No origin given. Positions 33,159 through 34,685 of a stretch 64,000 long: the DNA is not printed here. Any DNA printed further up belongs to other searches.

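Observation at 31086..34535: Possible new electron-bifurcation module: double ferredoxin-MvhD fusion co-transcribed with NfnAB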

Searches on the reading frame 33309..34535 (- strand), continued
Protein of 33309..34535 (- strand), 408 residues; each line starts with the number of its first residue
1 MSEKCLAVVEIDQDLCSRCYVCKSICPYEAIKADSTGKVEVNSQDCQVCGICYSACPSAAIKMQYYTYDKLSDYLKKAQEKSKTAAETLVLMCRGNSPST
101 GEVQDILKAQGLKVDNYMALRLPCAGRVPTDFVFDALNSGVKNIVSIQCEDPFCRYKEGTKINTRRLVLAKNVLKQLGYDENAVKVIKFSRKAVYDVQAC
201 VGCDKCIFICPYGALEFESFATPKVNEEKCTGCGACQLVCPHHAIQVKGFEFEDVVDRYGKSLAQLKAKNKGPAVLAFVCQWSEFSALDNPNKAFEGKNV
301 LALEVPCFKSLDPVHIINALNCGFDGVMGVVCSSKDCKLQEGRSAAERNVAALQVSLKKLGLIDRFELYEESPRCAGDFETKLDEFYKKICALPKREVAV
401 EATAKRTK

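Call 67: fold_search(model_id=the predicted structure, library=pdb)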
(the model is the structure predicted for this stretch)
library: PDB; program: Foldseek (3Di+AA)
matches with E <= 10: 1639; with E <= 0.001: 23
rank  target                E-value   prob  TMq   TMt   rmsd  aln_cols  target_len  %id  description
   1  5odc_D                2.2e-07  1.00  0.29  0.80   2.6       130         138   25  Heterodisulfide reductase / [NiFe]-hydrogenase complex from Methanothermococcus thermolithotrophicus at 2.3 A resoluti (released 2017-08-30)
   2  5odh_D                3.1e-07  1.00  0.28  0.77   3.4       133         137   26  Heterodisulfide reductase / [NiFe]-hydrogenase complex from Methanothermococcus thermolithotrophicus soaked with heter (released 2017-08-30)
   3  8rvu_F                7.3e-06  1.00  0.27  0.79   2.8       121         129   25  CryoEM structure of the Elp-Hdr complex of Methanothermobacter marburgensis state 2 (composite structure) (released 2025-05-14)
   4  9qis_A                9.2e-06  1.00  0.19  0.19  20.0       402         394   13  CO-bound [FeFe]-hydrogenase from Nitratidesulfovibrio vulgaris (released 2026-04-08)
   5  8bj7_A                1.0e-05  0.99  0.18  0.18  20.0       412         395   13  Desulfovibrio desulfuricans FeFe Hydrogenase C178A mutant in Hinact-like state (released 2023-03-22)
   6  9gzl_A                1.1e-05  1.00  0.18  0.18  20.1       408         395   13  Apo FeFe Hydrogenase from Desulfovibrio desulfuricans labelled with cyanophenylalanine (released 2025-05-28)
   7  1hfe_L                1.2e-05  0.99  0.18  0.18  19.8       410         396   13  1.6 A RESOLUTION STRUCTURE OF THE FE-ONLY HYDROGENASE FROM DESULFOVIBRIO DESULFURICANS (released 1999-04-20)
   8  7bkb_F                1.4e-05  1.00  0.28  0.77   2.9       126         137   25  Formate dehydrogenase - heterodisulfide reductase - formylmethanofuran dehydrogenase complex from Methanospirillum hun (released 2021-09-29)
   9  9gbu_A                1.4e-05  1.00  0.17  0.15  14.6       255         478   15  Desulfovibrio desulfuricans [FeFe]-hydrogenase variant with both subunits linked by a 13 amino acid linker peptide der (released 2025-08-13)
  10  8rtg_A                1.6e-05  0.99  0.18  0.18  19.9       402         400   14  Desulfovibrio desulfuricans [FeFe] hydrogenase in apo form (released 2025-02-12)
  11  8rti_A                1.7e-05  0.99  0.18  0.19  20.1       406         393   13  Desulfovibrio desulfuricans [FeFe] hydrogenase in the apo form derivatized with krypton (released 2025-02-12)
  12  8bj8_A                1.8e-05  0.99  0.18  0.18  20.1       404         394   14  Desulfovibrio desulfuricans FeFe Hydrogenase C178A mutant in Htrans-like state (released 2023-04-26)
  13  9gnk                  2.1e-05  0.99  0.18  0.15  20.0       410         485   12  Desulfovibrio desulfuricans [FeFe]-hydrogenase variant with both subunits linked by a 13 amino acid linker peptide deriv (released 2025-09-24)
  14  9gz0_A                2.7e-05  1.00  0.17  0.17  16.7       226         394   18  FeFe Hydrogenase from Desulfovibrio desulfuricans labelled with cyanophenylalanine - oxidised state (released 2025-05-28)
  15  8ryh                  7.4e-05  1.00  0.15  0.14  18.2       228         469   16  Desulfovibrio desulfuricans [FeFe]-hydrogenase variant with both subunits linked by a linker peptide derived from a grou (released 2025-02-19)
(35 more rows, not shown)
